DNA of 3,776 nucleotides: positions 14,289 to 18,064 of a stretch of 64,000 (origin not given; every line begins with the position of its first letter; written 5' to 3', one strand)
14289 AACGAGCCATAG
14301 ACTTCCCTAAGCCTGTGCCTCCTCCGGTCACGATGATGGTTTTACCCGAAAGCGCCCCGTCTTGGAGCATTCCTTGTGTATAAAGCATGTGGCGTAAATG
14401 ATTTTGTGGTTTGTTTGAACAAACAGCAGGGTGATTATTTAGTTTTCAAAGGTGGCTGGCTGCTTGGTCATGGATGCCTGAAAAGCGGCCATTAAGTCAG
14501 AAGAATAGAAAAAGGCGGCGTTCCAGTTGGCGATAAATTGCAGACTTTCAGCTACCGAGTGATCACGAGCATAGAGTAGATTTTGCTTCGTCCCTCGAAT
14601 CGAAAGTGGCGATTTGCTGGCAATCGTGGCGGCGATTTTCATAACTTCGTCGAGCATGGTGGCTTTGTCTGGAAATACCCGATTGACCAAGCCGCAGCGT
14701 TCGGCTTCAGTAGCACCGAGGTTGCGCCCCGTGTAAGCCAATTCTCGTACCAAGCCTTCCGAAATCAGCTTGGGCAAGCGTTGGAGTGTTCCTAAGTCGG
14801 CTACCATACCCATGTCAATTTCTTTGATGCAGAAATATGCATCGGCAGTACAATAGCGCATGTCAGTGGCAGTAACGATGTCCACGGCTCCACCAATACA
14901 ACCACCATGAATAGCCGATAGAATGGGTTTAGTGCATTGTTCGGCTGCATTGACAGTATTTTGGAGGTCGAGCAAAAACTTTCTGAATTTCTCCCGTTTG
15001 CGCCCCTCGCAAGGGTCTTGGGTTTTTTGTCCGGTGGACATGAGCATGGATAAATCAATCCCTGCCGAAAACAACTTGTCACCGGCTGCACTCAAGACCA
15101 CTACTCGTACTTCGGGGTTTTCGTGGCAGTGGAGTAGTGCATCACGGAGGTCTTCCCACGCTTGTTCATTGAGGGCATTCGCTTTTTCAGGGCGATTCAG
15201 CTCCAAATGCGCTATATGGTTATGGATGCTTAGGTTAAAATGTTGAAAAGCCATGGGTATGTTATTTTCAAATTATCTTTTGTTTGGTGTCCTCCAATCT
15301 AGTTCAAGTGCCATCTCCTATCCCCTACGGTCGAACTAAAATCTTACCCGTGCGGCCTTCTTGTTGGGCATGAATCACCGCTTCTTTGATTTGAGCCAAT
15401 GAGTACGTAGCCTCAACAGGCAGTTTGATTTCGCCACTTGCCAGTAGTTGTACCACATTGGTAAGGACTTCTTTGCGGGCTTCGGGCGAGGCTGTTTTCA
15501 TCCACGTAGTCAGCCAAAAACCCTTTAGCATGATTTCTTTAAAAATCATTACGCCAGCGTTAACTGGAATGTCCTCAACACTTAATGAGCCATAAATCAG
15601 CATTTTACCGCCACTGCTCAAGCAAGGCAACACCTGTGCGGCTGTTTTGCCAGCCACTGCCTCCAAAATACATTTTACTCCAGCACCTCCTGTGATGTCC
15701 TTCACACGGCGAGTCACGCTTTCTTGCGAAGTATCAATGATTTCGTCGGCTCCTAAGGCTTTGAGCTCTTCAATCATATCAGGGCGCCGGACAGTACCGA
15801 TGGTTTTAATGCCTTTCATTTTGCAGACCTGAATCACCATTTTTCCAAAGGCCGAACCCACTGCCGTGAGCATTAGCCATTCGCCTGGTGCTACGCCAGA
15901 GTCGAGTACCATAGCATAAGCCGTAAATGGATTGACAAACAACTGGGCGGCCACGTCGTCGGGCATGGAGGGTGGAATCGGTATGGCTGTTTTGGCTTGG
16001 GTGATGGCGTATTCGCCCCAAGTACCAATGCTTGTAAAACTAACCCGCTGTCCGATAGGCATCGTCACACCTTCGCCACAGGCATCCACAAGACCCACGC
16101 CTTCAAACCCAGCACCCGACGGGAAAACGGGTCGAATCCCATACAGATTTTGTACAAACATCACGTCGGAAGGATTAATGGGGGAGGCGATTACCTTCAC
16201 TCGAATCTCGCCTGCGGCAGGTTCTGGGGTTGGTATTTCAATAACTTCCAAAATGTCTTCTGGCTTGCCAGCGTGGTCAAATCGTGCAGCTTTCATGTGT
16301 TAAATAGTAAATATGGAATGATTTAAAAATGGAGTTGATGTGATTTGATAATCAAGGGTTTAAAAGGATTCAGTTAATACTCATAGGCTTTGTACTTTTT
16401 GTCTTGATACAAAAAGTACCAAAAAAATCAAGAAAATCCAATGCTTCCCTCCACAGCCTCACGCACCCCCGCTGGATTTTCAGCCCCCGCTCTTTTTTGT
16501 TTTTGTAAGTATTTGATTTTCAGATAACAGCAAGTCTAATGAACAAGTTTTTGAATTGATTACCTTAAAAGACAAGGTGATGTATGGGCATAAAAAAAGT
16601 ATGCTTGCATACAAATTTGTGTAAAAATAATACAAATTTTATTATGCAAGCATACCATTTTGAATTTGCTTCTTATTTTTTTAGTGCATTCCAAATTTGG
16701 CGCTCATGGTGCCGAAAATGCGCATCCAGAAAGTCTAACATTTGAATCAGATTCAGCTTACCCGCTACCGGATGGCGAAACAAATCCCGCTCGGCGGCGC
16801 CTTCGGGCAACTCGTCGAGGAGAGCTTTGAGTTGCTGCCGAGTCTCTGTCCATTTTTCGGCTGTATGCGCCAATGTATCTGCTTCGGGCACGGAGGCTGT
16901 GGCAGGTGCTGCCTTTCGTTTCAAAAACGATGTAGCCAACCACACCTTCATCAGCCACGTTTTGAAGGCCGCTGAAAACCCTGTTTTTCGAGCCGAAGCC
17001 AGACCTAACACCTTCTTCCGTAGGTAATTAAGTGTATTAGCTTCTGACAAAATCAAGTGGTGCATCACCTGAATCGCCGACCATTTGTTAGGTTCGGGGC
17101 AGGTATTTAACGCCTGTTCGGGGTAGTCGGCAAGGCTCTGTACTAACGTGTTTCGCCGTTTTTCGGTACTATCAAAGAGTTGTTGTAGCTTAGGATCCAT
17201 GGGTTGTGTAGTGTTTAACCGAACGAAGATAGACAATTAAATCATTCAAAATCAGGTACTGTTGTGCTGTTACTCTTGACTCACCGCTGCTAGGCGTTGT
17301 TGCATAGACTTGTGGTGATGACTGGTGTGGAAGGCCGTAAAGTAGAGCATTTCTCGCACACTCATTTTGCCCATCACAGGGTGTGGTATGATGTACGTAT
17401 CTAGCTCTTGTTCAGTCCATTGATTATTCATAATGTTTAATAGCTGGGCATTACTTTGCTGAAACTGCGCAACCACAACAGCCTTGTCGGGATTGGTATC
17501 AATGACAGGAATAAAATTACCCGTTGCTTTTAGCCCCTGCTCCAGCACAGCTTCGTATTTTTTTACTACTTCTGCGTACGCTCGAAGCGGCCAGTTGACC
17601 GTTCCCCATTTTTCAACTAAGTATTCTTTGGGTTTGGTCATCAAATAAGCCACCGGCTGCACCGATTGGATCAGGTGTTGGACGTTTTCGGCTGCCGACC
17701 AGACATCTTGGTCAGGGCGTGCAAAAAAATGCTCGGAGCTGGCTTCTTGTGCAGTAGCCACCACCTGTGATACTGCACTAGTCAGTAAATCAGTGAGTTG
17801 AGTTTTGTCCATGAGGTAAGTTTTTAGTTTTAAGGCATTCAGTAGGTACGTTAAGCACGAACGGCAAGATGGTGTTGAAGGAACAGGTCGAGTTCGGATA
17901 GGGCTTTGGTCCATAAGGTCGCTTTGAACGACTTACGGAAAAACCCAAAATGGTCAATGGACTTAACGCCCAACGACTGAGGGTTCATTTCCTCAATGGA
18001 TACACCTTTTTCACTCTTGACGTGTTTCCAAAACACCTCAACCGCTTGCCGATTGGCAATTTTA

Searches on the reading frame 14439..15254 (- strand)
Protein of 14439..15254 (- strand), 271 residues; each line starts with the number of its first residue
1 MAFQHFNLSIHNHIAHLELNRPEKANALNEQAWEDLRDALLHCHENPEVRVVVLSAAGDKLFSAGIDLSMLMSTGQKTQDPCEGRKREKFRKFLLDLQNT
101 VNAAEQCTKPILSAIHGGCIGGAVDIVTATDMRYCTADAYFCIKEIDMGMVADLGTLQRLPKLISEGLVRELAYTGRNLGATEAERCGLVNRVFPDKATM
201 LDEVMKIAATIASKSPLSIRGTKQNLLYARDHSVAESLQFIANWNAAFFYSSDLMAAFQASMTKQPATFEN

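Call 41: search_protein_families(library=pfam, proteins=[window:14439-15254:-])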
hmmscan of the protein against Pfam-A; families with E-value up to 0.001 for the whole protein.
window:14439-15254:- (271 aa): 2 families
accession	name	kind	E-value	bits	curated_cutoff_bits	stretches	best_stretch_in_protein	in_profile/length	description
PF00378.25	ECH_1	-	2.8e-45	155.1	27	1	11-269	3-248/251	Enoyl-CoA hydratase/isomerase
PF16113.10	ECH_2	-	2.3e-32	113.3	27.2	1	15-198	2-176/335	Enoyl-CoA hydratase/isomerase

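Call 62: search_protein_families(library=ncbifam, proteins=[window:14439-15254:-], max_evalue=0.00001)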
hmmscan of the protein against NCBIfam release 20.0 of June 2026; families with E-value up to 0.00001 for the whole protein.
window:14439-15254:- (271 aa): 71 families (the best 25 are shown)
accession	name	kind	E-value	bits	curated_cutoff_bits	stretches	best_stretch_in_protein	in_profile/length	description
NF004794.0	PRK06142.1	equivalog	1.9e-107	359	308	1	3-271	5-272/273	crotonase/enoyl-CoA hydratase family protein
NF051848.1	EnCoAHydtEchA19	equivalog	1e-46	159.6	400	1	10-270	6-256/258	enoyl-CoA hydratase EchA19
NF005699.0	PRK07509.1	equivalog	2e-44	152.2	249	1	4-270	4-262/267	crotonase/enoyl-CoA hydratase family protein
NF005803.0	PRK07658.1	equivalog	4.1e-42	144.4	313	1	4-270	2-255/257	enoyl-CoA hydratase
NF004781.0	PRK06127.1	subfamily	7.1e-42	143.9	291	1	11-269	18-266/269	enoyl-CoA hydratase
NF004475.0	PRK05809.1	subfamily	6.7e-41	140.5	394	1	1-271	1-259/260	short-chain-enoyl-CoA hydratase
NF005802.0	PRK07657.1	equivalog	9.4e-41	140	363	1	10-232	10-220/260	enoyl-CoA hydratase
NF006107.0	PRK08258.1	equivalog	8.3e-40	136.8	330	1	3-270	16-275/277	enoyl-CoA hydratase family protein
NF005073.0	PRK06495.1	subfamily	2e-38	132.2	296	1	4-270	4-255/257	enoyl-CoA hydratase/isomerase family protein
NF006699.0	PRK09245.1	subfamily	7.4e-38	130.3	354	1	9-270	8-264/266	crotonase/enoyl-CoA hydratase family protein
NF004840.0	PRK06190.1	equivalog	1.3e-36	126.6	253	1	10-248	10-235/260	enoyl-CoA hydratase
NF005126.0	PRK06563.1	subfamily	3.3e-36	125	261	1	7-270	10-261/263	crotonase/enoyl-CoA hydratase family protein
NF006007.0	PRK08138.1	subfamily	7.3e-36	123.9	355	1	11-270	15-259/261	enoyl-CoA hydratase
NF004796.0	PRK06144.1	subfamily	2e-35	122.5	272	1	5-269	9-259/262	enoyl-CoA hydratase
NF005864.0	PRK07799.1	equivalog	2e-35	122.3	316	1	11-270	15-264/266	crotonase/enoyl-CoA hydratase family protein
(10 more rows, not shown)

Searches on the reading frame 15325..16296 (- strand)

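Call 7: search_protein_families(library=pfam, proteins=[window:15325-16296:-])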
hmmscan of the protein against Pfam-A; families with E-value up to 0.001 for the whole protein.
window:15325-16296:- (323 aa): 3 families
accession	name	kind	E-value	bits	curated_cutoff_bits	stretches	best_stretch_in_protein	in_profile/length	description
PF00107.32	ADH_zinc_N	-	2.7e-23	82.8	31.8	1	151-267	3-117/129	Zinc-binding dehydrogenase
PF13602.12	ADH_zinc_N_2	-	1.3e-18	68.6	27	1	181-321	1-134/134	Zinc-binding dehydrogenase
PF08240.17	ADH_N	-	1e-09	39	23.5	1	28-108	2-103/104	Alcohol dehydrogenase GroES-like domain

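Call 62: search_protein_families(library=ncbifam, proteins=[window:15325-16296:-], max_evalue=0.00001)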
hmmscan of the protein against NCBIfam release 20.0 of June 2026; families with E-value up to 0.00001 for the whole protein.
window:15325-16296:- (323 aa): 19 families
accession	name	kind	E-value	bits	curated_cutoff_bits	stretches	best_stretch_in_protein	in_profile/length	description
TIGR02824.1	quinone_pig3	subfamily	4.7e-44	150.7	296.8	1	1-321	1-323/325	putative NAD(P)H quinone oxidoreductase, PIG3 family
NF008024.0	PRK10754.1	subfamily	1.8e-29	102.8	348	1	4-316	5-318/327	NADPH:quinone reductase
NF010344.0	PRK13771.1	subfamily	6.7e-23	81.2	349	1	91-322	116-332/334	putative alcohol dehydrogenase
NF041172.1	AcrlCoa_red_Thmprot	equivalog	7.2e-21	74.5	500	1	91-323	116-334/334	acryloyl-CoA reductase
NF041183.1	Pks2_ls1_myc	equivalog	2.1e-20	71.3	2400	1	16-320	1420-1726/2086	sulfolipid-1 biosynthesis phthioceranic/hydroxyphthioceranic acid synthase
NF058644.1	CurcmRedCuraProt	equivalog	4.6e-17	62.1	440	1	89-322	90-332/336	NADPH-dependent curcumin/dihydrocurcumin reductase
TIGR00692.1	tdh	equivalog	4.7e-17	62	458.35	1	91-321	117-338/340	L-threonine 3-dehydrogenase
TIGR03989.1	Rxyl_3153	subfamily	7.6e-17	61.6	440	1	86-307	134-355/370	NDMA-dependent alcohol dehydrogenase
NF007489.0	PRK10083.1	equivalog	1.4e-16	60.4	376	2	91-200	115-224/339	Zn-dependent oxidoreductase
NF003808.0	PRK05396.1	equivalog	4.5e-16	58.7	380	1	89-267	117-297/341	L-threonine 3-dehydrogenase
NF047908.1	AldhRedAhr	equivalog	1.3e-15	57.2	470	1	91-312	120-324/335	NADPH-dependent aldehyde reductase Ahr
TIGR02817.1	adh_fam_1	subfamily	5.8e-15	55.6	284.05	1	13-306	14-318/336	zinc-binding alcohol dehydrogenase family protein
TIGR02825.1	B4_12hDH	equivalog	9.4e-14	51.5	579.85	1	92-282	89-291/327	leukotriene B4 12-hydroxydehydrogenase/15-oxo-prostaglandin 13-reductase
TIGR02823.1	oxido_YhdH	subfamily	2.8e-13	49.4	297.25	1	24-321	22-322/324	acrylyl-CoA reductase family protein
NF006940.0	PRK09422.1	equivalog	7.2e-13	48.2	344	1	65-305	87-317/338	alcohol dehydrogenase AdhP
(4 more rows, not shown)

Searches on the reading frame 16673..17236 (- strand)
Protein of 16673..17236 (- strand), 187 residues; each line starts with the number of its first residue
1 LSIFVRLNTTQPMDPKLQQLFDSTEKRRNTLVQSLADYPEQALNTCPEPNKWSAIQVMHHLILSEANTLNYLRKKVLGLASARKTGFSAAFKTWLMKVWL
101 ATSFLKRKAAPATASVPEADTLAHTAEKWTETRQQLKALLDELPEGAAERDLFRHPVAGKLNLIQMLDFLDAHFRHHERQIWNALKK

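Call 7: search_protein_families(library=pfam, proteins=[window:16673-17236:-])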
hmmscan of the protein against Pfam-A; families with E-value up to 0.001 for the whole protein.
window:16673-17236:- (187 aa): 1 family
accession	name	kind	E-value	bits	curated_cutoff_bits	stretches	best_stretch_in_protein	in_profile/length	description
PF12867.12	DinB_2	-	2.7e-14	54.1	24.8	1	25-181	3-128/128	DinB superfamily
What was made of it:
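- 16673..17200 (-): DinB_2 family protein 2. The start is probably ATG 17200; the longest ORF starts at TTG 17236. Pfam DinB_2 2.7e-14 (call 7).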

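Call 62: search_protein_families(library=ncbifam, proteins=[window:16673-17200:-], max_evalue=0.00001)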
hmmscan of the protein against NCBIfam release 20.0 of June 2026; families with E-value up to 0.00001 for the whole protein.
window:16673-17200:- (175 aa): 1 family
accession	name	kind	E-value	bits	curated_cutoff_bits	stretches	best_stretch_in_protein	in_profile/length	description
NF009807.1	PRK13291.1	equivalog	2.4e-06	27.4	160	0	6-174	20-168/172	YfiT family bacillithiol transferase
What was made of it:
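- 16673..17200 (-): There is a weak similarity to the YfiT bacillithiol transferase family (call 62).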

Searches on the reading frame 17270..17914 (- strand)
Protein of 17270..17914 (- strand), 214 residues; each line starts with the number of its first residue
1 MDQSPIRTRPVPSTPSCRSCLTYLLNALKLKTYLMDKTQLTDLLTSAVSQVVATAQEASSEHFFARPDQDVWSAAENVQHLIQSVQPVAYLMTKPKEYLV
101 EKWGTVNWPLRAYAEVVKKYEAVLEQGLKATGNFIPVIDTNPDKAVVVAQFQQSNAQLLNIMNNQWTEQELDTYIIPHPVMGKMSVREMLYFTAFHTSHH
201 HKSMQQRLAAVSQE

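Call 7: search_protein_families(library=pfam, proteins=[window:17270-17914:-])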
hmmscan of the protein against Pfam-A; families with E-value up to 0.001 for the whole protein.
window:17270-17914:- (214 aa): 1 family
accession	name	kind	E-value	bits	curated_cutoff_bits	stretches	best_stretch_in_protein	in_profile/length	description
PF12867.12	DinB_2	-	9.9e-15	55.6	24.8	1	50-203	8-127/128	DinB superfamily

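Call 62: search_protein_families(library=ncbifam, proteins=[window:17270-17812:-], max_evalue=0.00001)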
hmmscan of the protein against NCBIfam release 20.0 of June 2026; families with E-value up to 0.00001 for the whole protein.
window:17270-17812:- (180 aa): 0 families
